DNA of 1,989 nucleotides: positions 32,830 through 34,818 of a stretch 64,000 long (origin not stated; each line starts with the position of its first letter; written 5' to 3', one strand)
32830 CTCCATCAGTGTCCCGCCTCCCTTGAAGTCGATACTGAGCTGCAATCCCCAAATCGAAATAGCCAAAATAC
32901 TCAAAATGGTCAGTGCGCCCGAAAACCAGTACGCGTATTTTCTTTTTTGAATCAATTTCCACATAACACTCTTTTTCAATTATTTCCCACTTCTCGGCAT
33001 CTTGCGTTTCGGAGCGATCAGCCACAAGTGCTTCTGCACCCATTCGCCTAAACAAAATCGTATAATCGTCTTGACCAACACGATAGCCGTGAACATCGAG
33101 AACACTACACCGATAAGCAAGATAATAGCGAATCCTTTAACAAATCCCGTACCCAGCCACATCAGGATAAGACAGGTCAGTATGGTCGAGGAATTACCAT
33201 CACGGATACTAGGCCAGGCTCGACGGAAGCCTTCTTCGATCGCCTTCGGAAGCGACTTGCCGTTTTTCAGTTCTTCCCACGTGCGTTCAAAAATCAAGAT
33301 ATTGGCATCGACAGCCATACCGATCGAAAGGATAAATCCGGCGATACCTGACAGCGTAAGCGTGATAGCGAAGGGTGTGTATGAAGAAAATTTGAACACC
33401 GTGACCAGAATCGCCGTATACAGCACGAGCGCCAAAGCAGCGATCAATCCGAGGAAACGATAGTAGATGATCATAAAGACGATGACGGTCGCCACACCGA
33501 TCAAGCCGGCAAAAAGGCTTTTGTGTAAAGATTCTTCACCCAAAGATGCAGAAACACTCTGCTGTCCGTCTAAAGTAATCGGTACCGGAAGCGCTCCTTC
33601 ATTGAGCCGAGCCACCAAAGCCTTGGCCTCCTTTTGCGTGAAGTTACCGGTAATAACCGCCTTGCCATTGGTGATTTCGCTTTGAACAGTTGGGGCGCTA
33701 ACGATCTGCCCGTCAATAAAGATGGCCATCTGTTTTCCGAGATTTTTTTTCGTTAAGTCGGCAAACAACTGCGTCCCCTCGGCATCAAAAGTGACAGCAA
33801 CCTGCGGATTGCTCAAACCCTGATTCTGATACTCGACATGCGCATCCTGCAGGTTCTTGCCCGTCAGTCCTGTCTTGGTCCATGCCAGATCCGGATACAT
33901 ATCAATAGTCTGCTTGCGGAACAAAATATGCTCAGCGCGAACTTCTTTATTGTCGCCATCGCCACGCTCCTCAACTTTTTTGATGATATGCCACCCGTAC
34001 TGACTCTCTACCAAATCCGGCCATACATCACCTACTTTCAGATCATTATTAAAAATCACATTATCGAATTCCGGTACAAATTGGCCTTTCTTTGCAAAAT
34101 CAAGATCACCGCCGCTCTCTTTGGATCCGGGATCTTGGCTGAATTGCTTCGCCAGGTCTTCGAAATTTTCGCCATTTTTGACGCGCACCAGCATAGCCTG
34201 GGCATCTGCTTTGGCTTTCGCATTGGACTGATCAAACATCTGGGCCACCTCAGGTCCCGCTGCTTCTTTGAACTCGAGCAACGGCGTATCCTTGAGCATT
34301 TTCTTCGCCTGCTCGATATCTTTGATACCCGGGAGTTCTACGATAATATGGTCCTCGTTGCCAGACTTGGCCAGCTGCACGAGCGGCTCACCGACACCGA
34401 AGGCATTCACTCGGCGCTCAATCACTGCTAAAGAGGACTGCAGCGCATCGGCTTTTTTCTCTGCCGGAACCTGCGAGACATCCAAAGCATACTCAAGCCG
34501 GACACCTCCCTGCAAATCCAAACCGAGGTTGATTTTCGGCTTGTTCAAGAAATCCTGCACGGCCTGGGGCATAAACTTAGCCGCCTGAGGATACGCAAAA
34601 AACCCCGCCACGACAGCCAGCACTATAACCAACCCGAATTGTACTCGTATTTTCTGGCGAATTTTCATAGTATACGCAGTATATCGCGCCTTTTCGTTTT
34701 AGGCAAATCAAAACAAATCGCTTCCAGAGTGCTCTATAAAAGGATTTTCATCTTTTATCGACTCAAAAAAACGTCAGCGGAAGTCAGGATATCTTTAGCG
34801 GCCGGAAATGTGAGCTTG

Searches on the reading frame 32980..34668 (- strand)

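Call 49: search_protein_families(library=pfam, max_evalue=0.00001, proteins=[window:32980-34668:-])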
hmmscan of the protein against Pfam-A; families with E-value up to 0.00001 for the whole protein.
window:32980-34668:- (562 aa): 7 families
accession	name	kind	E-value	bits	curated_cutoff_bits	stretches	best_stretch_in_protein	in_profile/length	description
PF22599.2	SecDF_P1_head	-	2.3e-32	111.7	27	1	265-362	18-114/114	SecDF, P1 head subdomain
PF13616.12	Rotamase_3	-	2.4e-24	86.6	22.5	1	146-233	30-114/116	PPIC-type PPIASE domain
PF00639.27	Rotamase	-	3.9e-20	73.1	21.7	1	146-231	12-95/97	PPIC-type PPIASE domain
PF21760.3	SecD_1st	-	6.8e-18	64.3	27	1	77-136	2-58/60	Protein translocase subunit SecDF, P1 domain, N-terminal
PF02355.23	SecD_SecF_C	-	2.9e-11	43.6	20.5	1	369-538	18-185/189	Protein export membrane protein SecD/SecF, C-terminal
PF03176.21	MMPL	-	6.1e-11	42.3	20.5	1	347-557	109-314/333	MMPL family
PF13145.12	Rotamase_2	-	3.5e-06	28.3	27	1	142-230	24-104/121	PPIC-type PPIASE domain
